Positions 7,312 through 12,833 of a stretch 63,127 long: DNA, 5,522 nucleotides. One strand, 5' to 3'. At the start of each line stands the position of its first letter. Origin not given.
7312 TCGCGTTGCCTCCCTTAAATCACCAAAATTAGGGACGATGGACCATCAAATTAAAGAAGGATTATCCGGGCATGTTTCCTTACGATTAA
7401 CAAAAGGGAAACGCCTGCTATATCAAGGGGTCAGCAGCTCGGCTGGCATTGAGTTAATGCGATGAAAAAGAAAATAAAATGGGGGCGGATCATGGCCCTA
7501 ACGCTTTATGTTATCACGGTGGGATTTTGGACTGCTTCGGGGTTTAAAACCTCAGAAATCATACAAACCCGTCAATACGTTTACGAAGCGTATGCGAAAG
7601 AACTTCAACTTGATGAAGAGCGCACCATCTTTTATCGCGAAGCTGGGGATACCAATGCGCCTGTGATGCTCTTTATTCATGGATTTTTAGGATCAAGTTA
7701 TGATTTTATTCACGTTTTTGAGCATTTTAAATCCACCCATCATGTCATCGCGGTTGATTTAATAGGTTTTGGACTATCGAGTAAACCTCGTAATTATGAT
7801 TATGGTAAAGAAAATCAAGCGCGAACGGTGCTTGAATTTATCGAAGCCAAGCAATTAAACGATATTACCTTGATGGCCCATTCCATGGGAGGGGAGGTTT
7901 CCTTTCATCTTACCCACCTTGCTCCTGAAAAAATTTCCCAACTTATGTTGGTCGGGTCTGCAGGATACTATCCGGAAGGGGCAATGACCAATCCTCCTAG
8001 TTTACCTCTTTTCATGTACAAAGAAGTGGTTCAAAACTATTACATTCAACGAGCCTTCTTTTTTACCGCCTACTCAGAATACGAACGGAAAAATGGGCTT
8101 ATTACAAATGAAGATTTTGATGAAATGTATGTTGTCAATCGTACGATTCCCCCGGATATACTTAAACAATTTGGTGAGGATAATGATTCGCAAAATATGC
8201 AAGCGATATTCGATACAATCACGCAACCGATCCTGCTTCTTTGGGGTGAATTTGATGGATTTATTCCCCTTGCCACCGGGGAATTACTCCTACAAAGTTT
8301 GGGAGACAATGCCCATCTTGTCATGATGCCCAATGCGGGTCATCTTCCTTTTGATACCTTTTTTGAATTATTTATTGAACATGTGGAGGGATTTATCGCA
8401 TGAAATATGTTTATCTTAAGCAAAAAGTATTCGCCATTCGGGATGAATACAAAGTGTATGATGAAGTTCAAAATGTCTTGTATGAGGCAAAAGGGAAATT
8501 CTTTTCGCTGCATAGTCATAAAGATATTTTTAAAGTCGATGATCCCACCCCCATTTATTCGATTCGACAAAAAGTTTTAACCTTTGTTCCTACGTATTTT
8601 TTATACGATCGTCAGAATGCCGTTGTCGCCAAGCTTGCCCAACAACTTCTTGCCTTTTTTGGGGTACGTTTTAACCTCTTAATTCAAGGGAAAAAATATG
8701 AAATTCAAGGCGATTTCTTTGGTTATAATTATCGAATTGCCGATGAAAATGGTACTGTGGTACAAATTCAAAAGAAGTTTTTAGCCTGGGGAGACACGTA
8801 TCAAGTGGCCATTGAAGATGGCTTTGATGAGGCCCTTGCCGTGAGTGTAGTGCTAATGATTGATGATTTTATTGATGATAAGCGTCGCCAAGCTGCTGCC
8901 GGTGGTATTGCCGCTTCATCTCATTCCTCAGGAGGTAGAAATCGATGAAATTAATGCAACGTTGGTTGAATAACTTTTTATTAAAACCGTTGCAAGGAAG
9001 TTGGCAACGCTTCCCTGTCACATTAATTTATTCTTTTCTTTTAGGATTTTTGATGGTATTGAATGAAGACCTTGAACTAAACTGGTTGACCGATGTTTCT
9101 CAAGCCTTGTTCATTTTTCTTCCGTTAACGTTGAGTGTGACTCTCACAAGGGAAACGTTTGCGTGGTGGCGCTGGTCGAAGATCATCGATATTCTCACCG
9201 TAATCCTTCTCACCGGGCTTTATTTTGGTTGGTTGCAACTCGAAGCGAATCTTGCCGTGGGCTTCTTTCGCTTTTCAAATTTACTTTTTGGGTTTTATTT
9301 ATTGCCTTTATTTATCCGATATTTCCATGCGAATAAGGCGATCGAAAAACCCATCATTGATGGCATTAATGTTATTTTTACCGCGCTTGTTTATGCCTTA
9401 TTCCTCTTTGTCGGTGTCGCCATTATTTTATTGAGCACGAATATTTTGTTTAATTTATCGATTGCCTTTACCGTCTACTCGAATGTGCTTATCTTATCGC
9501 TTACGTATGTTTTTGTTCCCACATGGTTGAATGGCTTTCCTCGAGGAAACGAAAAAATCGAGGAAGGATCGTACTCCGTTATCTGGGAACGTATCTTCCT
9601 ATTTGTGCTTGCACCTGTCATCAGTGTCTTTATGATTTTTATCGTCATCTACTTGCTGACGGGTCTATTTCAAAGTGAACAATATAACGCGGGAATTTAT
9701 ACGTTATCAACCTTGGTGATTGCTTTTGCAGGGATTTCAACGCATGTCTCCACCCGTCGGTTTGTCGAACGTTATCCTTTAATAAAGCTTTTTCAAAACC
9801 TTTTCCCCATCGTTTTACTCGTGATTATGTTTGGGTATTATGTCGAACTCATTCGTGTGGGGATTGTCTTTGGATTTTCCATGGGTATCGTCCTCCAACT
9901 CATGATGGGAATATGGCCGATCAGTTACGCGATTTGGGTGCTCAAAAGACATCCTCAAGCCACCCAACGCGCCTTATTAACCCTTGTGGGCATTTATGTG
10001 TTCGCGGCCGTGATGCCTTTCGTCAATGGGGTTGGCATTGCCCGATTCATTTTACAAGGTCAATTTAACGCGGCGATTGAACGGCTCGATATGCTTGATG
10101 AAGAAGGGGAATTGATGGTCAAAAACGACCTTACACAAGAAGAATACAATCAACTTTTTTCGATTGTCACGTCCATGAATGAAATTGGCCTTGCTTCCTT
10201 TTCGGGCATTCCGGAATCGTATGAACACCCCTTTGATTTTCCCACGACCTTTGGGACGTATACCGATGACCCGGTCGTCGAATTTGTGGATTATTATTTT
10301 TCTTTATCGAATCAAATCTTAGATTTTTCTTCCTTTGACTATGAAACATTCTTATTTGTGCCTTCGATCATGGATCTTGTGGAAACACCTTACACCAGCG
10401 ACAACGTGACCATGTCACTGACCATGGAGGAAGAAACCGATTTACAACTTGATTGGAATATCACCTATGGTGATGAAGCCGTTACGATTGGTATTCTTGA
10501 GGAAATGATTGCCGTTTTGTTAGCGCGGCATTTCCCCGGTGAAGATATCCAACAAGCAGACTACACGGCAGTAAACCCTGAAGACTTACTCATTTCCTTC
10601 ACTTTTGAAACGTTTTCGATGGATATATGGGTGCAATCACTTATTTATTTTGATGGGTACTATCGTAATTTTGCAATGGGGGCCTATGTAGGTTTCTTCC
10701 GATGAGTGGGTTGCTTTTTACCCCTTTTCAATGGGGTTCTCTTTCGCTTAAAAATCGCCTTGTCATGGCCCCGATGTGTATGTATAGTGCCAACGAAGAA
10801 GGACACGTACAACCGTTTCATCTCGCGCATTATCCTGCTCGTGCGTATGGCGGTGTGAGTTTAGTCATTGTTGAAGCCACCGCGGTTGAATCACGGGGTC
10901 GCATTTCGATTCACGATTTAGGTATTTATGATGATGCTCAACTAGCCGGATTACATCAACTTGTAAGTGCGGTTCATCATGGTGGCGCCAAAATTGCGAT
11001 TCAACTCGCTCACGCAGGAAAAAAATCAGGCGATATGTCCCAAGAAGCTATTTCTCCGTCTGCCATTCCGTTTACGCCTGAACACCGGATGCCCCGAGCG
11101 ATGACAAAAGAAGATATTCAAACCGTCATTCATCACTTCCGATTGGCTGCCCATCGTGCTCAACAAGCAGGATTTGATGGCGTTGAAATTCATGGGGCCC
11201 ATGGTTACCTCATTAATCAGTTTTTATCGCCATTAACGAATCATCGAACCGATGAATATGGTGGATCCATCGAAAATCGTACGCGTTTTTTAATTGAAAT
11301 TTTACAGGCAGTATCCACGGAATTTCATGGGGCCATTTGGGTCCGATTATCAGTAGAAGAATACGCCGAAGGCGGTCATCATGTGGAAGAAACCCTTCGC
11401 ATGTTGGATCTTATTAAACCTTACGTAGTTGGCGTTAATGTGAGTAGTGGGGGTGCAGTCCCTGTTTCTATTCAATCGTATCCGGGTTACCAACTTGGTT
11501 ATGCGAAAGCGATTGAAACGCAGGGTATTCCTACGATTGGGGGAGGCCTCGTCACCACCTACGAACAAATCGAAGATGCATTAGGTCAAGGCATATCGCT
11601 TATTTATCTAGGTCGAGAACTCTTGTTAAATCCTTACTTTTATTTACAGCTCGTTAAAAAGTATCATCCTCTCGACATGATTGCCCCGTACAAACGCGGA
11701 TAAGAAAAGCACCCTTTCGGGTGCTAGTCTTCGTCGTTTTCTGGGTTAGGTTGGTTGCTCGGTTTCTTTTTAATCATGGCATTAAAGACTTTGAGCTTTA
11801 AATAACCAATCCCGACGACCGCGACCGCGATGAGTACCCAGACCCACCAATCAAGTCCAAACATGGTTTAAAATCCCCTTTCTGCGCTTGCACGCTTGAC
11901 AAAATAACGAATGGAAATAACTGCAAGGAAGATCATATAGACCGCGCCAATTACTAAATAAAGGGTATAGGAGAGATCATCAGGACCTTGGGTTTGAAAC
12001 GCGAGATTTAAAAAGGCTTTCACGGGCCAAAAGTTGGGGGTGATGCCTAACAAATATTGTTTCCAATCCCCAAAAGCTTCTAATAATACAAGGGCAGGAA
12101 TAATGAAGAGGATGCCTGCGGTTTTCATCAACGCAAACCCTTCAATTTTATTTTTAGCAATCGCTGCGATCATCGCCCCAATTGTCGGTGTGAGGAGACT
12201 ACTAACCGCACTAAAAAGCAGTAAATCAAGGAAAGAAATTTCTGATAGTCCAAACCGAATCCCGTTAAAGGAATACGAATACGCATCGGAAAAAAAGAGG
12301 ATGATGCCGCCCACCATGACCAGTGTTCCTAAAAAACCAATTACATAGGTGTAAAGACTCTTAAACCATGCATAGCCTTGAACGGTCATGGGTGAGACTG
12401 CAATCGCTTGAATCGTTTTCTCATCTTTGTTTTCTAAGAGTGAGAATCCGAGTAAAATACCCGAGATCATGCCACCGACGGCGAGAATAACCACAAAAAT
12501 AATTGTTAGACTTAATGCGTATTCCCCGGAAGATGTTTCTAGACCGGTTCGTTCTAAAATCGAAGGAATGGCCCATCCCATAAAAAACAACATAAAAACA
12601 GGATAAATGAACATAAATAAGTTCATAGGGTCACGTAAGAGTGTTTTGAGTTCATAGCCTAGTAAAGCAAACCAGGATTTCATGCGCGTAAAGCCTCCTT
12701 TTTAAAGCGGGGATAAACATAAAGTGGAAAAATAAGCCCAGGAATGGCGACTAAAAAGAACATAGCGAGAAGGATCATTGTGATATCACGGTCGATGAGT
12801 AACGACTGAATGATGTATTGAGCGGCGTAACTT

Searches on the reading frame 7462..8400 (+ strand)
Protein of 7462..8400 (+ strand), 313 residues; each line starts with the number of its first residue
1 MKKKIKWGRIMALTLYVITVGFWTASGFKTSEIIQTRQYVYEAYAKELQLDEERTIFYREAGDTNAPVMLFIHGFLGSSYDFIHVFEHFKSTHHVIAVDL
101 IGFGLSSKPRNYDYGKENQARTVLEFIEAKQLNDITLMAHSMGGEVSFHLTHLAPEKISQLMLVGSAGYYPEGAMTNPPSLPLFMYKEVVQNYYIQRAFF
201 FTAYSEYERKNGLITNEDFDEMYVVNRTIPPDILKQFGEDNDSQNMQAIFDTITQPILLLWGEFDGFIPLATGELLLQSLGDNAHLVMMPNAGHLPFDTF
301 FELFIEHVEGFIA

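Call 6: search_protein_families(library=pfam, proteins=[window:7462-8400:+], max_evalue=0.001)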
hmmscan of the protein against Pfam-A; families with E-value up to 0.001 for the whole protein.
window:7462-8400:+ (313 aa): 4 families
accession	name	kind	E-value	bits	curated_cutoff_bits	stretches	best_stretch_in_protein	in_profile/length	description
PF00561.26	Abhydrolase_1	-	1.5e-30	107.1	25.8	1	67-299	1-243/245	alpha/beta hydrolase fold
PF12697.13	Abhydrolase_6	-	2.2e-17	64.9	26.3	1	70-298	2-208/217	Alpha/beta hydrolase family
PF12146.15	Hydrolase_4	-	3.3e-15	56.5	27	1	68-295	6-233/239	Serine aminopeptidase, S33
PF10230.15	LIDHydrolase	-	0.00044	20.5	27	0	84-163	23-115/262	Lipid-droplet associated hydrolase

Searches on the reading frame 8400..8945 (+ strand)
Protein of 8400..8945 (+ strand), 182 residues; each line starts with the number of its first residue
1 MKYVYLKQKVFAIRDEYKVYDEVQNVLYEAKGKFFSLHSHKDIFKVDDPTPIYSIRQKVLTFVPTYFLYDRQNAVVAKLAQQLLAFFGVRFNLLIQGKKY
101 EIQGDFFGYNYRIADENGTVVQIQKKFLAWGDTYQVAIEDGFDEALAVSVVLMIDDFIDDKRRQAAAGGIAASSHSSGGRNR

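Call 7: search_protein_families(library=pfam, proteins=[window:8400-8945:+], max_evalue=0.001)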
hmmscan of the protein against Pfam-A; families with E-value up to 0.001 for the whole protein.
window:8400-8945:+ (182 aa): 1 family
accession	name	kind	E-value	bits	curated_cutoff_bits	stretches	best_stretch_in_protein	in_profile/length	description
PF04525.18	LOR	-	7.7e-14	52.2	24.5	1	9-153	14-187/187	LURP-one-related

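Call 25: search_protein_families(library=ncbifam, proteins=[window:8400-8945:+], max_evalue=0.001)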
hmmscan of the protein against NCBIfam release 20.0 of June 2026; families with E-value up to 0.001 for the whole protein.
window:8400-8945:+ (182 aa): 0 families

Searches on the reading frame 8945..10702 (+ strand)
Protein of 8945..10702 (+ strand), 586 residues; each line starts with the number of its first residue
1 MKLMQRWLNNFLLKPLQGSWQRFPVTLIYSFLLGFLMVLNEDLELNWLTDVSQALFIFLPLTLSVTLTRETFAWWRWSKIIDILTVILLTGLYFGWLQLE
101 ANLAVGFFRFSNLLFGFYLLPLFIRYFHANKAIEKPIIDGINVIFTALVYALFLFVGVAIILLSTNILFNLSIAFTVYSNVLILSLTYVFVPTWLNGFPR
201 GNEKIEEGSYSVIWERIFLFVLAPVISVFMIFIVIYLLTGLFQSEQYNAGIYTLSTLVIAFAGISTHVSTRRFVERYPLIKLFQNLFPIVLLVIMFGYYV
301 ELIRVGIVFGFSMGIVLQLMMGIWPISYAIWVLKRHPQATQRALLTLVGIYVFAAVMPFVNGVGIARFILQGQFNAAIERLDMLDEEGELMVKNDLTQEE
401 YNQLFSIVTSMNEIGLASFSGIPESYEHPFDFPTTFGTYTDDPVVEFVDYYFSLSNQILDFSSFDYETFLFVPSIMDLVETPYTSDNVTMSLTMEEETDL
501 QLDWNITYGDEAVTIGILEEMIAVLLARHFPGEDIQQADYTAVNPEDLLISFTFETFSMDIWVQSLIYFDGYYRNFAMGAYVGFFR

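Call 7: search_protein_families(library=pfam, proteins=[window:8945-10702:+], max_evalue=0.001)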
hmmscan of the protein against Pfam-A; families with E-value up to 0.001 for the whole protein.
window:8945-10702:+ (586 aa): 0 families

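Call 25: search_protein_families(library=ncbifam, proteins=[window:8945-10702:+], max_evalue=0.001)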
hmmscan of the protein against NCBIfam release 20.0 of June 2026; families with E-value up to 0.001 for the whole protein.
window:8945-10702:+ (586 aa): 0 families

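Call 50: search_solved_structures(query=window:8945-10702:+, max_evalue=1)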
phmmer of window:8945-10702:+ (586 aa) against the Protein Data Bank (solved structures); distinct sequences matched with E-value up to 1: 0.

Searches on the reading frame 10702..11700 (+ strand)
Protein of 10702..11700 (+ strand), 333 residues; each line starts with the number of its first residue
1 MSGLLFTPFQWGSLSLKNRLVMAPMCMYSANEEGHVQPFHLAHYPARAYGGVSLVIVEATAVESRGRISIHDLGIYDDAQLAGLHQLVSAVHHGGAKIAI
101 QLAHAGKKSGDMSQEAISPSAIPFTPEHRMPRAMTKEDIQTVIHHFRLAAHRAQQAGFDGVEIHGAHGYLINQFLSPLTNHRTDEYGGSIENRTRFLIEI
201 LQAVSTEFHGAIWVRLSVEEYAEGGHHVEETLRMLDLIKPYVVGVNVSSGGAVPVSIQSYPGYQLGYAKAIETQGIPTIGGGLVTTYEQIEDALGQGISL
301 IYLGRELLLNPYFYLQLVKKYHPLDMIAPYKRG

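Call 7: search_protein_families(library=pfam, proteins=[window:10702-11700:+], max_evalue=0.001)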
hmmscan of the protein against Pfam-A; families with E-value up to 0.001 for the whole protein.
window:10702-11700:+ (333 aa): 1 family
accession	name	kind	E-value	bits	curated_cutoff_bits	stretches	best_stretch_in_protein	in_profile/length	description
PF00724.26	Oxidored_FMN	-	1.3e-76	258.6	27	1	5-317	2-335/342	NADH:flavin oxidoreductase / NADH oxidase family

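Call 25: search_protein_families(library=ncbifam, proteins=[window:10702-11700:+], max_evalue=0.001)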
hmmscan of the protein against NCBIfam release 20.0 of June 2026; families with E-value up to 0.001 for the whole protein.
window:10702-11700:+ (333 aa): 8 families
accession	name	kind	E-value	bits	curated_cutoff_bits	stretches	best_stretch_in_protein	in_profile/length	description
NF010047.0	PRK13523.1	equivalog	2.1e-117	392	431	1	4-330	4-334/339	NADPH dehydrogenase NamA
NF006101.0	PRK08255.1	equivalog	2e-71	241.2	1078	1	5-320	399-733/768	bifunctional salicylyl-CoA 5-hydroxylase/oxidoreductase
TIGR03997.1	mycofact_OYE_2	equivalog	1.9e-58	198.4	793.15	1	5-314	2-324/645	mycofactocin system FadH/OYE family oxidoreductase 2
NF041087.1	bile_acid_BaiCD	equivalog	4.5e-55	186.9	825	1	5-313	4-324/642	bile acid Fe-S flavoenzyme BaiCD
NF007899.0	PRK10605.1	subfamily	3.3e-45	154.9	403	1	5-216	6-235/365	N-ethylmaleimide reductase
NF045592.1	bili_reduct_N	equivalog_domain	5e-37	127.9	425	1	5-316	2-329/363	bilirubin reductase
NF045599.1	bili_reduct_long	exception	1.1e-31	109.8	750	1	5-314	1-328/641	bilirubin reductase, long form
TIGR03996.1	mycofact_OYE_1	hypoth_equivalog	2.4e-21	75.9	627.9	1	36-222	32-217/633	mycofactocin system FadH/OYE family oxidoreductase 1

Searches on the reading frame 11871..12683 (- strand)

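Call 7: search_protein_families(library=pfam, proteins=[window:11871-12683:-], max_evalue=0.001)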
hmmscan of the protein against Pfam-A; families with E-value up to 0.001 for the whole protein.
window:11871-12683:- (271 aa): 1 family
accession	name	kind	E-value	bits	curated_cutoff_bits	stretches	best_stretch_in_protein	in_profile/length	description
PF12698.13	ABC2_membrane_3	-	1.4e-07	31.4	31.6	1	59-255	160-346/347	ABC-2 family transporter protein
